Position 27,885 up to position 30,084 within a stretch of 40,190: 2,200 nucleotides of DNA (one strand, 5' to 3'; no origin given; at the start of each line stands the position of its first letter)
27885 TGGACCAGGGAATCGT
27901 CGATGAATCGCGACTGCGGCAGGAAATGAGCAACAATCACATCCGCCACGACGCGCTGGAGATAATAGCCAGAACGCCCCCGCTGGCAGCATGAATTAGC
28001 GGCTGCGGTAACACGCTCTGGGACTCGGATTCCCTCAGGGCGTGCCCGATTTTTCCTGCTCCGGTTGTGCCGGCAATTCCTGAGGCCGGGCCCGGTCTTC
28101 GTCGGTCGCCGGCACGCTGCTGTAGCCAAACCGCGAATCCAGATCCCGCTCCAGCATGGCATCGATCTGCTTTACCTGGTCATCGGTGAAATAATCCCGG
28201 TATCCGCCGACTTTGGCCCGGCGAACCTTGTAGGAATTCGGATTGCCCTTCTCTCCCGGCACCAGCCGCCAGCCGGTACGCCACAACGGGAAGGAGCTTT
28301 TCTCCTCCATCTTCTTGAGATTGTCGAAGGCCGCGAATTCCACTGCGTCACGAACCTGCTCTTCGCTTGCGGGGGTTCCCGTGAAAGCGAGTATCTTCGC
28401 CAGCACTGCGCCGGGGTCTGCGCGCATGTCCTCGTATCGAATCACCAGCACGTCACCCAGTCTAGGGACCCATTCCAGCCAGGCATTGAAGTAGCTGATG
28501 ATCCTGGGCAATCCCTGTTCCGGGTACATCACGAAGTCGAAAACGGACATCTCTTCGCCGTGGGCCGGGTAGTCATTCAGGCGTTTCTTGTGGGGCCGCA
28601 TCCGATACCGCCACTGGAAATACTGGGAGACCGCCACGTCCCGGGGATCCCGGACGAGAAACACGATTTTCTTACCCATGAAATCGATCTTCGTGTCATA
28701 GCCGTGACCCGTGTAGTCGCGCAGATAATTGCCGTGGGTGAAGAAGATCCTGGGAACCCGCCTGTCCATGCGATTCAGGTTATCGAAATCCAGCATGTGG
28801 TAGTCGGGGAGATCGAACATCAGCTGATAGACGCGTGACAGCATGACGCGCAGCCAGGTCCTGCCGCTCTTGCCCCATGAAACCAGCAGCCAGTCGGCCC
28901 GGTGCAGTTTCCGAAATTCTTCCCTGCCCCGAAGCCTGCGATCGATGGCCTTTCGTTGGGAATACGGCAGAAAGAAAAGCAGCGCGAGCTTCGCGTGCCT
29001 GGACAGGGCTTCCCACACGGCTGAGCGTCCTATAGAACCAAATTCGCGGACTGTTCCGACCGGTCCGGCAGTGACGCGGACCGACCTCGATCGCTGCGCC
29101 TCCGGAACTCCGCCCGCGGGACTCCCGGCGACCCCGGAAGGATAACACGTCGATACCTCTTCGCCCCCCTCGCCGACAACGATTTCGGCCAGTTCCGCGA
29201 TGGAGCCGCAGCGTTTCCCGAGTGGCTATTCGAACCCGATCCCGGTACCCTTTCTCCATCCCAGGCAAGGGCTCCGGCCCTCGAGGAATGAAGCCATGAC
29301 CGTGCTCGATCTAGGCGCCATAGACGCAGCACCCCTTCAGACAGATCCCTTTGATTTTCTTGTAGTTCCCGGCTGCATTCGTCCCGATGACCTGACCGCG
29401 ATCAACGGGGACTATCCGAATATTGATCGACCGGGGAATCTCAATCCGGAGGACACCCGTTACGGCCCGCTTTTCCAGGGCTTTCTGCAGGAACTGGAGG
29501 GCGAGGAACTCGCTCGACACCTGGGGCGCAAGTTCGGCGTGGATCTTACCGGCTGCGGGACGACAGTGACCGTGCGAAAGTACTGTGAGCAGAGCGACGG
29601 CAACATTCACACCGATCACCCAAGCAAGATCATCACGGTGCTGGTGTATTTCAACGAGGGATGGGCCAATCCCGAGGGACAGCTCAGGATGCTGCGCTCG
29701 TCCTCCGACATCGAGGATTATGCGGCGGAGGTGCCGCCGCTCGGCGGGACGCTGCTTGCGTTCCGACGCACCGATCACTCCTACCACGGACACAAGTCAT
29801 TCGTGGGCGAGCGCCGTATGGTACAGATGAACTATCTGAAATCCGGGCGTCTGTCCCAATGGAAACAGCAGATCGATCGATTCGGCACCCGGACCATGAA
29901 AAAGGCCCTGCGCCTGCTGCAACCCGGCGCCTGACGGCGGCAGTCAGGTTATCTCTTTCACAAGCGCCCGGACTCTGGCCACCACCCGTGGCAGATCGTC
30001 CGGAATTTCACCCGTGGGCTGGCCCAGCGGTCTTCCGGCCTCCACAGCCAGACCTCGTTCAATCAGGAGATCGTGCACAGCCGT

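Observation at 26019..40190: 14-kb cluster combining sphingoid-base synthesis, five predicted glycosyltransferases, three sulfotransferases and a lipid-type ABC exporter: candidate pathway for a sulfated glyco(sphingo)lipid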

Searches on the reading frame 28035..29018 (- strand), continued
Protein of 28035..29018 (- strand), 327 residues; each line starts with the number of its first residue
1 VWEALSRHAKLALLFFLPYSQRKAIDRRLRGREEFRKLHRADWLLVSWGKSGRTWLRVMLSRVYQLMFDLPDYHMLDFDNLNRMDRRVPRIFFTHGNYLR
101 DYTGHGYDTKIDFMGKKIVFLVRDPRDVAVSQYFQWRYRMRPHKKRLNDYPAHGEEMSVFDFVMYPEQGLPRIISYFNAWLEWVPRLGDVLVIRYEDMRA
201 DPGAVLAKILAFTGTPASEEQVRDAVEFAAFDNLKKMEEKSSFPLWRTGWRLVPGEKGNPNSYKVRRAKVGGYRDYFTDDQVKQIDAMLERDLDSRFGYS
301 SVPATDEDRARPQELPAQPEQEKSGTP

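Call 47: search_protein_families(library=pfam, proteins=[L066:5790-6764:+], max_evalue=0.01)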
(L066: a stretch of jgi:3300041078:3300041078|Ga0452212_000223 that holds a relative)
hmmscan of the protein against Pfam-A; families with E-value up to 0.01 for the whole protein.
L066:5790-6764:+ (324 aa): 1 family
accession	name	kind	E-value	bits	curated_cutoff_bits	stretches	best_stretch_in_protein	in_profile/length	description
PF03279.18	Lip_A_acyltrans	-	4.6e-44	151.2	22.3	1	24-307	13-293/295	Bacterial lipid A biosynthesis acyltransferase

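Call 76: find_related_loci(query=A4, collection=metagenome_contigs, flank=10000)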
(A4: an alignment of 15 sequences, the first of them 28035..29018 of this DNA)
Query A4 (327 aa) in metagenome_contigs; peptide patterns used: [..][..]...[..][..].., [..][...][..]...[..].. (x = any residue, [..] = any of these).
599 stretches matched a pattern (row limit reached: there are more); 537 encode a relative of the query (tblastn E <= 1e-3); the best 80 are kept; 80 distinct loci.
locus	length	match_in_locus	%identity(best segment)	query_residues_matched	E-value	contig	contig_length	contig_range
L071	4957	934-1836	67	1-301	6e-138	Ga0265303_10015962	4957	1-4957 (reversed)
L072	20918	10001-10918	65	3-305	4e-132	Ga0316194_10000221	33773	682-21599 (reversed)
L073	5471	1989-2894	61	1-304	7e-124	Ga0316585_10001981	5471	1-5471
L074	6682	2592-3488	59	1-302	6e-121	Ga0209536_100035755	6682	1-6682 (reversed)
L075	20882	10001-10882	61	4-301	2e-120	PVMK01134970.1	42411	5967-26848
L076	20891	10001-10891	61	4-304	1e-119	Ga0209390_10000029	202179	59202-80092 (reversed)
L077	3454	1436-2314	61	4-300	2e-121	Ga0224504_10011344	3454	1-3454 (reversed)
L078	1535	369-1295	57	1-311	5e-127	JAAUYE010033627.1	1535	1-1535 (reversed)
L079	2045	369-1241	60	7-301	2e-124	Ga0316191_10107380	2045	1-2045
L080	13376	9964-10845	60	4-301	4e-117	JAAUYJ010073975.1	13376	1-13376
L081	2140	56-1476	60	4-301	6e-124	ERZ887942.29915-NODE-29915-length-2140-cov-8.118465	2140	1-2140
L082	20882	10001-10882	60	4-301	5e-117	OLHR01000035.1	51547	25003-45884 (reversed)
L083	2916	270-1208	56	1-325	5e-121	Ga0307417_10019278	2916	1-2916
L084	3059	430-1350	57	2-309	3e-120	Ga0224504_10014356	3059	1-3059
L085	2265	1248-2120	60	7-301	7e-123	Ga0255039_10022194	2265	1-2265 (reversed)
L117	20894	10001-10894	53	1-301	2e-107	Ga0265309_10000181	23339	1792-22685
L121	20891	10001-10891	54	3-300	3e-106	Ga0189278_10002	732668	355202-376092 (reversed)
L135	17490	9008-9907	52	1-302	6e-104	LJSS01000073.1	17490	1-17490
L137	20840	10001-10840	55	18-300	8e-104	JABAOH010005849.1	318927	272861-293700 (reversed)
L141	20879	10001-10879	53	13-305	3e-102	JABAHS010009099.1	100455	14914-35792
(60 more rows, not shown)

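Call 79: search_protein_families(library=pfam, proteins=[L135:559-1533:+, L135:1527-2243:-, L135:2240-3832:-, L135:4332-5723:-, L135:5742-7310:-, L135:10844-13513:-, L135:13872-14498:-, L135:14495-15529:-, L135:15908-16903:-, L117:12008-14413:+], max_evalue=0.0001)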
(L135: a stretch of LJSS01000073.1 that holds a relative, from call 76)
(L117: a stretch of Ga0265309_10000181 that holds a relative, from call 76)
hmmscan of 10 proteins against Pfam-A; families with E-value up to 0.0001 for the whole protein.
L135:559-1533:+ (324 aa): 2 families
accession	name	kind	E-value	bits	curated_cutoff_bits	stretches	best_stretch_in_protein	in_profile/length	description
PF03466.25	LysR_substrate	-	4.9e-40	137.6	28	1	90-293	3-206/209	LysR substrate binding domain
PF00126.33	HTH_1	-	1.3e-14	54.3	26.6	1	3-64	1-60/60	Bacterial regulatory helix-turn-helix protein, lysR family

L135:1527-2243:- (238 aa): 1 family
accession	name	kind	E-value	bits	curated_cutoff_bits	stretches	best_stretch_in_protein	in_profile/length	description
PF01507.26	PAPS_reduct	-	1.6e-50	171.9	22.5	1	31-208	2-175/175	Phosphoadenosine phosphosulfate reductase domain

L135:2240-3832:- (530 aa): 1 family
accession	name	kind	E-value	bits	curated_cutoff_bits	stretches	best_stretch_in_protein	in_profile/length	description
PF04262.19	Glu_cys_ligase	-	2.9e-150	500.5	27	1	22-381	15-369/372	Glutamate-cysteine ligase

L135:4332-5723:- (463 aa): 1 family
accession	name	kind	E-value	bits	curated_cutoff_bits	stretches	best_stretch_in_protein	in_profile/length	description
PF02233.22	PNTB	-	4.3e-203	675.8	31.7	1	8-458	3-454/456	NAD(P) transhydrogenase beta subunit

L135:5742-7310:- (522 aa): 3 families
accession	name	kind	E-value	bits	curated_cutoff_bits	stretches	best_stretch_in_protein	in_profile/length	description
PF01262.27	AlaDh_PNT_C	-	2.3e-71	240.1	23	1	148-375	1-213/214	Alanine dehydrogenase/PNT, C-terminal domain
PF05222.21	AlaDh_PNT_N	-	2.5e-47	160.9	30.4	1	4-144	1-136/136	Alanine dehydrogenase/PNT, N-terminal domain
PF12769.12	PNTB_4TM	-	1.6e-35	121.9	26.2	1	437-520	1-85/85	4TM region of pyridine nucleotide transhydrogenase, mitoch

L135:10844-13513:- (889 aa): 10 families
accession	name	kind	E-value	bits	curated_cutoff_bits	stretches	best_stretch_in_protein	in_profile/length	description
PF00563.25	EAL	-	5e-73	245.8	31.3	1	640-874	2-236/236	EAL domain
PF00990.26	GGDEF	-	6.8e-46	156.4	23.8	1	458-620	2-161/161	Diguanylate cyclase, GGDEF domain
PF13426.13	PAS_9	-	2.7e-17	63.4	27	1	343-445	2-103/103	PAS domain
PF00989.32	PAS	-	1e-15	58.1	22.6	1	337-442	6-112/113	PAS fold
PF13185.12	GAF_2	-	7.1e-11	42.9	28.6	1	183-316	6-133/136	GAF domain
PF00571.33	CBS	-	2.7e-10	40.8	24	1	79-130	5-56/57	CBS domain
PF01590.32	GAF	-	3.7e-10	40.9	22.4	1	183-318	4-133/133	GAF domain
PF08448.16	PAS_4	-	3.5e-09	37.3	23.1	1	338-447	1-109/110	PAS fold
PF08447.18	PAS_3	-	6.1e-08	33.3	25.6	1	355-439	2-88/89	PAS fold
PF13188.13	PAS_8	-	8.8e-07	29.1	21.8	1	336-388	5-55/65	PAS domain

L135:13872-14498:- (208 aa): 4 families
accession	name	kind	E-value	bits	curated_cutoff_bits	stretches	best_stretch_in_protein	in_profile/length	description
PF00072.30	Response_reg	-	2.3e-25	89.4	30.2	1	7-116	2-110/111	Response regulator receiver domain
PF00196.25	GerE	-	2.4e-17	62.7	23.5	1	142-197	2-57/57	Bacterial regulatory proteins, luxR family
PF08281.18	Sigma70_r4_2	-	3.4e-07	30.2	25.7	1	139-182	7-51/54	Sigma-70, region 4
PF13384.12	HTH_23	-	7.7e-05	22.8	24.6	0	145-174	5-34/50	Homeodomain-like domain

L135:14495-15529:- (344 aa): 3 families
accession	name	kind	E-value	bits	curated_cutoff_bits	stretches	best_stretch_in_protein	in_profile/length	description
PF02518.31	HATPase_c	-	6.2e-10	39.9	26.4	1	243-343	6-109/111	Histidine kinase-, DNA gyrase B-, and HSP90-like ATPase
PF07730.19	HisKA_3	-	1.4e-07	32.4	24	1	135-198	1-67/68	Histidine kinase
PF00571.33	CBS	-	5.6e-07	30.2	24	1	67-117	5-55/57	CBS domain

L135:15908-16903:- (331 aa): 2 families
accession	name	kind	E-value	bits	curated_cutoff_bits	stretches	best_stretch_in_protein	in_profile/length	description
PF00849.27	PseudoU_synth_2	-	9e-28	97.9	26.8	1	114-261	2-151/152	RNA pseudouridylate synthase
PF01479.30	S4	-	2.9e-08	33.8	22.8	1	32-78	1-48/48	S4 domain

L117:12008-14413:+ (801 aa): 1 family
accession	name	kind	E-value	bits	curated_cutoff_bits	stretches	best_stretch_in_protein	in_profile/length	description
PF06258.17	Mito_fiss_Elm1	-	1.2e-65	222.1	27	1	434-698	1-260/304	Mitochondrial fission ELM1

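Call 80: search_protein_families(library=pfam, proteins=[L072:522-1817:+, L072:2241-3260:+, L072:3276-4403:+, L072:4421-5350:+, L072:5347-6021:+, L072:6023-7021:+, L072:13107-13904:+, L072:13979-15382:-, L072:16371-17531:-, L117:15619-16461:-], max_evalue=0.0001)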
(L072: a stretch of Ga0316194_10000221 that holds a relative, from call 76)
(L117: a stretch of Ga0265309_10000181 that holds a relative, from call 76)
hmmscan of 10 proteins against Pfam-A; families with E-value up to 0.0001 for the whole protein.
L072:522-1817:+ (431 aa): 1 family
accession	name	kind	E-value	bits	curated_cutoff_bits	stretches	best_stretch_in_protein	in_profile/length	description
PF00709.27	Adenylsucc_synt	-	5.6e-178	592.4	27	1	6-424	1-416/416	Adenylosuccinate synthetase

L072:2241-3260:+ (339 aa): 1 family
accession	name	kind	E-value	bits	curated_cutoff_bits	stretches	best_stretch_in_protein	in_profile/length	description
PF02649.19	GCHY-1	-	7.7e-71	239.1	25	1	35-324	1-259/260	Type I GTP cyclohydrolase folE2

L072:3276-4403:+ (375 aa): 2 families
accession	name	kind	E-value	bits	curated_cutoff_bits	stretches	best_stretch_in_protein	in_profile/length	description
PF08545.16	ACP_syn_III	-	5.2e-18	65.2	24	1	152-220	1-65/80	3-Oxoacyl-[acyl-carrier-protein (ACP)] synthase III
PF08541.16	ACP_syn_III_C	-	4.6e-17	62.4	26.6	1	285-373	2-89/90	3-Oxoacyl-[acyl-carrier-protein (ACP)] synthase III C terminal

L072:4421-5350:+ (309 aa): 1 family
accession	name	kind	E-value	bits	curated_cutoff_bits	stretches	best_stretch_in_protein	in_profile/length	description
PF01545.26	Cation_efflux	-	2.2e-33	116.1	26.6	1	10-215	2-196/198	Cation efflux family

L072:5347-6021:+ (224 aa): 2 families
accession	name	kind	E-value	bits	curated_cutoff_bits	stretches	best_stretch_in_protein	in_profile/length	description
PF00881.29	Nitroreductase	-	9.7e-24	84.9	23.5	1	32-198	4-167/167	Nitroreductase family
PF14512.11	TM1586_NiRdase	-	3.4e-05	24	27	0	49-76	161-189/215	Putative TM nitroreductase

L072:6023-7021:+ (332 aa): 1 family
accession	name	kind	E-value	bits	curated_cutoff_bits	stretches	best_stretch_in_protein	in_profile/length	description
PF03279.18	Lip_A_acyltrans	-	1.1e-41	143.4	22.3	1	33-306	18-293/295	Bacterial lipid A biosynthesis acyltransferase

L072:13107-13904:+ (265 aa): 1 family
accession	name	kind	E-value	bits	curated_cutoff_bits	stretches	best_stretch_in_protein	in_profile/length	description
PF06629.18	MipA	-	7.6e-42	144.4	24.2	1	42-265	1-221/221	MltA-interacting protein MipA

L072:13979-15382:- (467 aa): 2 families
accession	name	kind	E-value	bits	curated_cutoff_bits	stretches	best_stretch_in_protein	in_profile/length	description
PF00155.27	Aminotran_1_2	-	1.8e-40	139.7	19.7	1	129-451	3-358/361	Aminotransferase class I and II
PF00266.25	Aminotran_5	-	2e-06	27.5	21.5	1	217-289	107-177/371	Aminotransferase class-V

L072:16371-17531:- (386 aa): 4 families
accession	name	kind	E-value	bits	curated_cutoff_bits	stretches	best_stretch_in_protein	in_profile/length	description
PF13692.12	Glyco_trans_1_4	-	2.5e-14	54.2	27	1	221-338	13-139/142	Glycosyl transferases group 1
PF00534.26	Glycos_transf_1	-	6.9e-14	52.2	26.4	1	223-352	28-170/172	Glycosyl transferases group 1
PF13439.12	Glyco_transf_4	-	2.3e-11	44.4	28.5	1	15-201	2-169/170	Glycosyltransferase Family 4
PF13579.12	Glyco_trans_4_4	-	1.1e-06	29.5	29.7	1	15-180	1-139/158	Glycosyl transferase 4-like domain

L117:15619-16461:- (280 aa): 2 families
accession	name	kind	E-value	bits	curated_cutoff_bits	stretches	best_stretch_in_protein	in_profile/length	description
PF13671.12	AAA_33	-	3.7e-06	27.7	27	0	36-53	2-19/143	AAA domain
PF13191.12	AAA_16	-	6.1e-05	24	32.6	0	28-67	19-60/167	AAA ATPase domain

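Call 86: search_protein_families(library=ncbifam, proteins=[window:28035-29018:-], max_evalue=0.001)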
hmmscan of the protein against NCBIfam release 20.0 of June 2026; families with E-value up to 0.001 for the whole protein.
window:28035-29018:- (327 aa): 0 families

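Call 92: search_solved_structures(query=window:28035-29018:-, max_evalue=1e-9, show_alignments=2)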
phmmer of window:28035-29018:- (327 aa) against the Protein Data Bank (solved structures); distinct sequences matched with E-value up to 1e-9: 4.
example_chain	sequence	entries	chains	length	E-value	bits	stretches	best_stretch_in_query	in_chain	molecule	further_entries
5mek_A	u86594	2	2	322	1.1e-11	47.8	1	33-292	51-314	Cytosolic sulfotransferase 18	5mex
9m0l_A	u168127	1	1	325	1.1e-11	47.8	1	33-292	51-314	Cytosolic sulfotransferase 18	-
22ga_A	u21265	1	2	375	3.6e-11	46.1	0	169-291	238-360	Sulfotransferase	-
1fmj_A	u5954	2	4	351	5.6e-10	42.2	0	117-293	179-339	RETINOL DEHYDRATASE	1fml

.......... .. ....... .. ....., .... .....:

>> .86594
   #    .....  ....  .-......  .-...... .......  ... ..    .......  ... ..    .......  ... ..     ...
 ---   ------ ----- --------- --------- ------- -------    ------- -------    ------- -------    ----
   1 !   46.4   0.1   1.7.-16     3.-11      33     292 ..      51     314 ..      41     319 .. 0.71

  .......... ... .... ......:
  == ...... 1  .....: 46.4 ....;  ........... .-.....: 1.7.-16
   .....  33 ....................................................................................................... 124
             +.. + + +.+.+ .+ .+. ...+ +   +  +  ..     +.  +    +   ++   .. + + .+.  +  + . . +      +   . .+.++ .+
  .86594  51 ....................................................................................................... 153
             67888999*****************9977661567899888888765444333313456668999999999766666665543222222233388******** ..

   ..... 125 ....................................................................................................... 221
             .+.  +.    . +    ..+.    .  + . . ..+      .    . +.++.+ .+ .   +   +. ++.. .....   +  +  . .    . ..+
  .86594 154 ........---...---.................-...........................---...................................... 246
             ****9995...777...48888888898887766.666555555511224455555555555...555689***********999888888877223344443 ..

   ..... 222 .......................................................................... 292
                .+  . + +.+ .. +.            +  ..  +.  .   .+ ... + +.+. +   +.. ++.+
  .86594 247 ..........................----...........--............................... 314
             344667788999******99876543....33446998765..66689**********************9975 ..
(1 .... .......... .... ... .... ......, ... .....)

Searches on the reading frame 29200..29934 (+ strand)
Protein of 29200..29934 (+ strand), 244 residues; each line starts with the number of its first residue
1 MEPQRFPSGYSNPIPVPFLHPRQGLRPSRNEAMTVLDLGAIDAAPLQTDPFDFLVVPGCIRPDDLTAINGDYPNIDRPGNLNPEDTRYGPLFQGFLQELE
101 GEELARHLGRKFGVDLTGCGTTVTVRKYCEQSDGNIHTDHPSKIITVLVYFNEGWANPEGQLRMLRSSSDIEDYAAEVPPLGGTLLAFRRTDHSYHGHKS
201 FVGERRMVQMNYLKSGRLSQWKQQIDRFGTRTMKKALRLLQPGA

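Call 4: search_protein_families(library=pfam, proteins=[window:29200-29934:+], max_evalue=0.01)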
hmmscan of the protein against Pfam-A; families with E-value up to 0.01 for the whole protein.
window:29200-29934:+ (244 aa): 1 family
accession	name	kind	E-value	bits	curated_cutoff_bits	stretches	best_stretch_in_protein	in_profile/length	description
PF13640.12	2OG-FeII_Oxy_3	-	2.3e-07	32.1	27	1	132-210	10-95/98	2OG-Fe(II) oxygenase superfamily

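Call 6: search_protein_families(library=ncbifam, proteins=[window:29200-29934:+], max_evalue=1)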
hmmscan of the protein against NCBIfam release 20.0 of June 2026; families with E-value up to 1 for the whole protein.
window:29200-29934:+ (244 aa): 1 family
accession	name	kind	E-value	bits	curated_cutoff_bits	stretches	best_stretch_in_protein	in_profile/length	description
NF041706.1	2OG_matur_YhhC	equivalog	2.1e-06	27.5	150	1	103-202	69-169/182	cyclophane-containing peptide 2OG-Fe(II) oxygenase YhhC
